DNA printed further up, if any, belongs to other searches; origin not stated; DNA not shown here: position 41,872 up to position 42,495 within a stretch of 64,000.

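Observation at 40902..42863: Compact MoeB/ThiF - DsrE - DsrF - DsrH - TusA sulfur-trafficking operon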

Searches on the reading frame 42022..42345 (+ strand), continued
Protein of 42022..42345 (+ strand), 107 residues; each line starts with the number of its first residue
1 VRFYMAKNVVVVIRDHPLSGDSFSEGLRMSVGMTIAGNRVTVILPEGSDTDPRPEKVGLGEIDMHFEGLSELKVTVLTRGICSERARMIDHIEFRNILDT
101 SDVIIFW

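Call 55: find_encoding_contigs(protein=P0041, flank=8000, max_places=1)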
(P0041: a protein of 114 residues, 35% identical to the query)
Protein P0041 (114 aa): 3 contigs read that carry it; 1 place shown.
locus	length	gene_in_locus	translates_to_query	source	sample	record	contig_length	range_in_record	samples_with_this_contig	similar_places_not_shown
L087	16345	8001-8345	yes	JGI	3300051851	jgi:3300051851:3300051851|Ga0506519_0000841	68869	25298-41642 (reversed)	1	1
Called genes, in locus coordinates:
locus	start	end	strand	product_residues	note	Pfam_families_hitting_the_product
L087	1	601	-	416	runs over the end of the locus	PF00579:tRNA-synt_1b, PF22421:SYY_C-terminal, PF01479:S4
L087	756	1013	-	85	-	PF14451:Ub-Mut7C, PF02597:ThiS (weak)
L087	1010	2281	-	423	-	PF01595:CNNM, PF00571:CBS (weak), PF03471:CorC_HlyC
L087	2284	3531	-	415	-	PF01595:CNNM, PF00571:CBS, PF03471:CorC_HlyC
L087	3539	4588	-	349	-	PF00146:NADHdh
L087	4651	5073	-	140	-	PF00507:Oxidored_q4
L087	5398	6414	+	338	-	PF00291:PALP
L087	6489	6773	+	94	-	PF02597:ThiS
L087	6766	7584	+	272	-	PF00899:ThiF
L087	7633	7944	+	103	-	PF02635:DsrE (weak)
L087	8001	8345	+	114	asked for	PF02635:DsrE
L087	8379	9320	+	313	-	PF00291:PALP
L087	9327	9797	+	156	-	PF14464:Prok-JAB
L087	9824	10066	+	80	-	PF01206:TusA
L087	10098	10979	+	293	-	PF00899:ThiF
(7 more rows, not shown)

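Call 56: find_encoding_contigs(protein=P0103, flank=8000, max_places=1)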
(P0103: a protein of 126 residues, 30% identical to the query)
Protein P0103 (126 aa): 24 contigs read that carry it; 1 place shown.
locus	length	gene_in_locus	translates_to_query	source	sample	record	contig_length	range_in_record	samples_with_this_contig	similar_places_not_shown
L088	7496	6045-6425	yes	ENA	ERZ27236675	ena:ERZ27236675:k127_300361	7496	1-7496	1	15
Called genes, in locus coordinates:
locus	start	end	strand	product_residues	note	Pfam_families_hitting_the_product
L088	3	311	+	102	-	?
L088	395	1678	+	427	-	PF01336:tRNA_anti-codon, PF00152:tRNA-synt_2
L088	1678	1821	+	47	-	-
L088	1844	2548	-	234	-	PF00588:SpoU_methylase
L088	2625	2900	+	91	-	-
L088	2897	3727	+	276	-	PF00800:PDT, PF01842:ACT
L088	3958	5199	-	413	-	PF00999:Na_H_Exchanger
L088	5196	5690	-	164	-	PF25991:KhtT_N, PF02080:TrkA_C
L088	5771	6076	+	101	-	PF02635:DsrE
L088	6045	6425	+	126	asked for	PF02635:DsrE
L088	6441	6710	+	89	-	PF04077:DsrH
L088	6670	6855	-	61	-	PF04326:SLFN_AlbA_2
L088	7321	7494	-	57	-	?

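Call 65: find_encoding_contigs(protein=P0083, flank=7000, max_places=1)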
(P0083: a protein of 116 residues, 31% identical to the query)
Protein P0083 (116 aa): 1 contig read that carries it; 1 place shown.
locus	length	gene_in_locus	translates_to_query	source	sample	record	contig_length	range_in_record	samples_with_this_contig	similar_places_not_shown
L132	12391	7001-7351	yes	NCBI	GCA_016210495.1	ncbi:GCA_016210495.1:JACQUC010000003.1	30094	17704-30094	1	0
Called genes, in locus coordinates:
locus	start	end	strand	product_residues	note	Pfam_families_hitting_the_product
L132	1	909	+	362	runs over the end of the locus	PF02597:ThiS, PF00899:ThiF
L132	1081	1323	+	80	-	PF01206:TusA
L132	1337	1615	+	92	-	PF02597:ThiS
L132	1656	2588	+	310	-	PF00291:PALP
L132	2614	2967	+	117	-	PF02635:DsrE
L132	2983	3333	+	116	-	PF02635:DsrE (weak)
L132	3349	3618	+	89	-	PF04077:DsrH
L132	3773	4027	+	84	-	PF01206:TusA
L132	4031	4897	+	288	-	PF02665:Nitrate_red_gam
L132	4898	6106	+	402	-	PF13237:Fer4_10 (faint), PF12838:Fer4_7 (weak), PF13183:Fer4_8, PF13534:Fer4_17, PF02754:CCG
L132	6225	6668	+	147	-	PF01597:GCV_H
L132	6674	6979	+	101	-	PF02635:DsrE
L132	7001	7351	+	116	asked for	PF02635:DsrE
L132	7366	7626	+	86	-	PF04077:DsrH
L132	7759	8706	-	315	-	PF10882:bPH_5, PF07853:DUF1648 (faint)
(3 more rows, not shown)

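Call 66: find_encoding_contigs(protein=P0093, flank=7000, max_places=1)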
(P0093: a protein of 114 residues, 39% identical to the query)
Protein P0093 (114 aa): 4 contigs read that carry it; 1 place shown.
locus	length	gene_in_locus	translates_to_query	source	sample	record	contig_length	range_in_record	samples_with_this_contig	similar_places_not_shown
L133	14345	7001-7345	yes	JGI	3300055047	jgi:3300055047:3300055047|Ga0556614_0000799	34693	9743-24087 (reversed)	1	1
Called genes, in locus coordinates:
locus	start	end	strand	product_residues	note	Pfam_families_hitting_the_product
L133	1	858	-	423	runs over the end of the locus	PF01595:CNNM, PF00571:CBS (weak), PF03471:CorC_HlyC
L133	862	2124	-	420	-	PF01595:CNNM, PF00571:CBS (weak), PF03471:CorC_HlyC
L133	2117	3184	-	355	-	PF00146:NADHdh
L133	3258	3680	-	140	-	PF00507:Oxidored_q4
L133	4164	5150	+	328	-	PF00291:PALP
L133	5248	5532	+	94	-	PF02597:ThiS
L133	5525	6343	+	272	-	PF00899:ThiF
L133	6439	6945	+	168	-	PF02635:DsrE (faint)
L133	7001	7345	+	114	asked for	PF02635:DsrE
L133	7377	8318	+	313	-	PF00291:PALP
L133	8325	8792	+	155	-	PF14464:Prok-JAB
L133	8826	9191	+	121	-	PF01206:TusA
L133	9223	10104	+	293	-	PF00899:ThiF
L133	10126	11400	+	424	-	PF04143:Sulf_transp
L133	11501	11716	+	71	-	PF01206:TusA, PF10006:DUF2249 (weak)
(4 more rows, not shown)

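Call 67: find_encoding_contigs(protein=P0067, flank=7000, max_places=1)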
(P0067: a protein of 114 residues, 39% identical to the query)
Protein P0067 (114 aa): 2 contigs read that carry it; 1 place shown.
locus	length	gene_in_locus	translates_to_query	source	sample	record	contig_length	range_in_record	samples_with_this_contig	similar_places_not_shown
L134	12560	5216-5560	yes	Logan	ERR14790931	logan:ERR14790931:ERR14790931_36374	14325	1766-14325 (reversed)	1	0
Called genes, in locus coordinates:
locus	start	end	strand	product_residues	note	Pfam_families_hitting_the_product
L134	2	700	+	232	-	?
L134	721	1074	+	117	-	PF02635:DsrE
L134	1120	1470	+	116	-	PF02635:DsrE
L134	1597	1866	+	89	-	PF04077:DsrH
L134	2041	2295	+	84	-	PF01206:TusA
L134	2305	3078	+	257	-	PF02665:Nitrate_red_gam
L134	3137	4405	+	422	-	PF13183:Fer4_8, PF13237:Fer4_10 (faint), PF13534:Fer4_17 (weak), PF02754:CCG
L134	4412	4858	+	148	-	PF01597:GCV_H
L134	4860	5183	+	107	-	PF02635:DsrE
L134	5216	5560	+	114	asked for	PF02635:DsrE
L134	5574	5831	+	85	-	-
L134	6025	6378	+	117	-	-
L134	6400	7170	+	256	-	PF01590:GAF, PF13185:GAF_2, PF00990:GGDEF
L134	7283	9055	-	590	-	PF00069:Pkinase, PF07714:PK_Tyr_Ser-Thr, PF03109:ABC1 (weak), PF03793:PASTA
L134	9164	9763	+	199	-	PF06309:Torsin (weak), PF01591:6PF2K (faint), PF06414:Zeta_toxin, PF01583:APS_kinase (weak), PF08433:KTI12, PF13671:AAA_33, PF13238:AAA_18 (weak)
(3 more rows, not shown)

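Call 76: search_protein_families(library=ncbifam, proteins=[L002:4174-5418:+, L002:5450-5728:+, L002:5735-5980:+, L002:6835-7773:+, L002:7781-8194:+, L002:8194-8499:+, L002:8510-8851:+, L002:8859-9128:+, L002:9211-9561:+, L002:9576-9923:+], max_evalue=0.001)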
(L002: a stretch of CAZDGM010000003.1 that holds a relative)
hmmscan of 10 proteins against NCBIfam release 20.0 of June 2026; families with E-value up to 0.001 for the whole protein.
L002:4174-5418:+ (415 aa): 41 families (the best 25 are shown)
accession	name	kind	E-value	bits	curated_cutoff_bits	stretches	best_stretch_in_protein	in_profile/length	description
NF006050.0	PRK08197.1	equivalog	3.4e-91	306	303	1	1-386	3-389/406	threonine synthase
TIGR00260.1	thrC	equivalog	1.4e-88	297.3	167.1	1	56-383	1-340/340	threonine synthase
NF004170.0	PRK05638.1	equivalog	5.9e-62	209.7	421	1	7-382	2-359/442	threonine synthase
NF006205.0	PRK08329.1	equivalog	2.2e-43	148.6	358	1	7-381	2-346/347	threonine synthase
NF005035.0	PRK06450.1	equivalog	1.3e-42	145.8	301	1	8-381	5-337/338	threonine synthase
NF004996.0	PRK06381.1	equivalog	3.8e-38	131.3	266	1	77-377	15-317/319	threonine synthase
TIGR01127.1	ilvA_1Cterm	equivalog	1.7e-24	86.6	378.75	1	78-377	1-284/380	threonine ammonia-lyase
NF006390.0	PRK08639.1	equivalog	4.5e-18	65.4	421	1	77-377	25-313/418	threonine ammonia-lyase IlvA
TIGR03844.1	cysteate_syn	equivalog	4.6e-18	65.2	324.9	1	7-382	3-383/398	cysteate synthase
NF005680.0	PRK07476.1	equivalog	1.4e-17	63.7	413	1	75-382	21-314/326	hydroxyectoine utilization dehydratase EutB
NF006389.0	PRK08638.1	equivalog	7.5e-17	61.2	453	1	78-363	28-301/333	bifunctional threonine ammonia-lyase/L-serine ammonia-lyase TdcB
NF006058.0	PRK08206.1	equivalog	1.6e-15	56.6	276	1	122-360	112-356/402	diaminopropionate ammonia-lyase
NF005292.0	PRK06815.1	equivalog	4.9e-15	55.4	371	1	75-373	19-304/320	threonine/serine dehydratase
NF006094.0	PRK08246.1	subfamily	5.4e-15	55.6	331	1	78-352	24-279/310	serine/threonine dehydratase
NF005600.0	PRK07334.1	equivalog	9.5e-15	54.1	496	1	75-353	26-289/408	threonine ammonia-lyase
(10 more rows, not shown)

L002:5450-5728:+ (93 aa): 4 families
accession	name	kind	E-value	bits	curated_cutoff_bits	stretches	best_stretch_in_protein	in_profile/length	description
NF041918.1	SAMP1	equivalog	7.7e-17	61.6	60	1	20-91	19-91/91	ubiquitin-like small modifier protein 1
TIGR01687.1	moaD_arch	subfamily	1.3e-16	60.8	49.5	1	4-91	2-88/88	MoaD family protein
NF053661.1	Urm1_like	equivalog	1.2e-07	31.9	70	1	9-91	6-79/79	Urm1-like protein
TIGR01682.1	moaD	equivalog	5.4e-05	23.9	66.15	1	20-91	21-80/80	molybdopterin converting factor subunit 1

L002:5735-5980:+ (82 aa): 1 family
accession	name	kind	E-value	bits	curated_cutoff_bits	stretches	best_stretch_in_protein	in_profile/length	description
TIGR02314.1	ABC_MetN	equivalog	3.4e-05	23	499.7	1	11-74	271-338/343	methionine ABC transporter ATP-binding protein MetN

L002:6835-7773:+ (313 aa): 43 families (the best 25 are shown)
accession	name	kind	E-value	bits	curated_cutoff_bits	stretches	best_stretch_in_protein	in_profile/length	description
TIGR01138.1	cysM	equivalog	1.3e-121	405.7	394.2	1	18-309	2-289/290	cysteine synthase B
TIGR01136.1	cysKM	subfamily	1e-114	383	344.15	1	19-310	2-299/299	cysteine synthase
NF008735.0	PRK11761.1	equivalog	1.1e-100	336.7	413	1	16-311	4-295/296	cysteine synthase CysM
TIGR01139.1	cysK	equivalog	4.9e-99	331.3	350.95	1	19-310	2-298/298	cysteine synthase A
TIGR01137.1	cysta_beta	equivalog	1.8e-91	307.1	510.25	1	16-307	3-308/457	cystathionine beta-synthase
NF007989.0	PRK10717.1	equivalog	7.2e-79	265.3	387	1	16-308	6-316/334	cysteine synthase A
NF053679.1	CysteaSynCapA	equivalog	3.5e-67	226.5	600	1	15-306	7-316/329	cysteate synthase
TIGR03945.1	PLP_SbnA_fam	equivalog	1.1e-64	218.5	349.95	1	18-306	1-296/304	2,3-diaminopropionate biosynthesis protein SbnA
NF005292.0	PRK06815.1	equivalog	5.1e-21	75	371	1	19-220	16-207/320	threonine/serine dehydratase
NF004996.0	PRK06381.1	equivalog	5.3e-18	65.1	266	1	23-201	14-185/319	threonine synthase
TIGR01127.1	ilvA_1Cterm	equivalog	6e-18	65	378.75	1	25-228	1-194/380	threonine ammonia-lyase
NF052478.1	CystDsulMYC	equivalog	6.3e-18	65.2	600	1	35-306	32-322/354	L-cysteine desulfhydrase Cds1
NF006094.0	PRK08246.1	subfamily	1.4e-17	64.1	331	1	15-220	14-203/310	serine/threonine dehydratase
NF006389.0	PRK08638.1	equivalog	2.9e-17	62.6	453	1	15-267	17-259/333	bifunctional threonine ammonia-lyase/L-serine ammonia-lyase TdcB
NF005454.0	PRK07048.1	equivalog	1e-15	57.7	452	1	15-231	16-222/324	threo-3-hydroxy-L-aspartate ammonia-lyase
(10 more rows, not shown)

L002:7781-8194:+ (138 aa): 1 family
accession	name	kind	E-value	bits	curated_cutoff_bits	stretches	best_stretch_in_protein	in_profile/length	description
NF041370.1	desamp_Halo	equivalog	1.2e-27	96.4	130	1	2-121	2-121/133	desampylase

L002:8194-8499:+ (102 aa): 2 families
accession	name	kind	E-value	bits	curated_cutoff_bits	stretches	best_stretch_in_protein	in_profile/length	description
TIGR03012.1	sulf_tusD_dsrE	equivalog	0.00024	21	89.25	0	7-74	4-86/127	sulfurtransferase complex subunit TusD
TIGR03011.1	sulf_tusB_dsrH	equivalog_domain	0.00036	20.6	49.2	1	8-78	3-71/95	sulfurtransferase complex subunit TusB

L002:8510-8851:+ (114 aa): 2 families
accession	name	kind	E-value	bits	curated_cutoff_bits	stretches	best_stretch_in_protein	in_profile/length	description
TIGR03010.1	sulf_tusC_dsrF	equivalog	1.6e-05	24.8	94.15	1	4-112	2-114/116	sulfurtransferase complex subunit TusC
NF001238.0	PRK00211.1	equivalog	0.00017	21.5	79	1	1-112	1-117/119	sulfurtransferase complex subunit TusC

L002:8859-9128:+ (90 aa): 4 families
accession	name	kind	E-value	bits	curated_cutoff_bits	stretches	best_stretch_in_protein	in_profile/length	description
TIGR03011.1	sulf_tusB_dsrH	equivalog_domain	4.4e-14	52.4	49.2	1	5-90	2-95/95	sulfurtransferase complex subunit TusB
NF010035.0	PRK13510.1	equivalog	1.6e-05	25.1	104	1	4-90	2-95/95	sulfurtransferase complex subunit TusB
TIGR03010.1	sulf_tusC_dsrF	equivalog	2.8e-05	24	94.15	0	25-49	30-54/116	sulfurtransferase complex subunit TusC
NF001238.0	PRK00211.1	equivalog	0.00063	19.6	79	0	25-49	32-56/119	sulfurtransferase complex subunit TusC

L002:9211-9561:+ (117 aa): 2 families
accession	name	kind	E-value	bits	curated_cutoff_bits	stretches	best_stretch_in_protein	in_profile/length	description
TIGR03012.1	sulf_tusD_dsrE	equivalog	2.2e-10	40.4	89.25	1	4-117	2-127/127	sulfurtransferase complex subunit TusD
NF001237.0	PRK00207.1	equivalog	8.1e-08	32.3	92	1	6-86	5-87/128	sulfurtransferase complex subunit TusD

L002:9576-9923:+ (116 aa): 4 families
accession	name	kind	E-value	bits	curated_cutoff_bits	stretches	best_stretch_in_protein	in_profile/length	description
TIGR03010.1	sulf_tusC_dsrF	equivalog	3.5e-12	46.3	94.15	1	5-116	1-116/116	sulfurtransferase complex subunit TusC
NF001238.0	PRK00211.1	equivalog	4.3e-08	33.1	79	1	4-116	2-119/119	sulfurtransferase complex subunit TusC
TIGR03011.1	sulf_tusB_dsrH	equivalog_domain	8.9e-07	29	49.2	1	35-113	25-92/95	sulfurtransferase complex subunit TusB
NF010035.0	PRK13510.1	equivalog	0.00027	21.2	104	1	36-108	22-87/95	sulfurtransferase complex subunit TusB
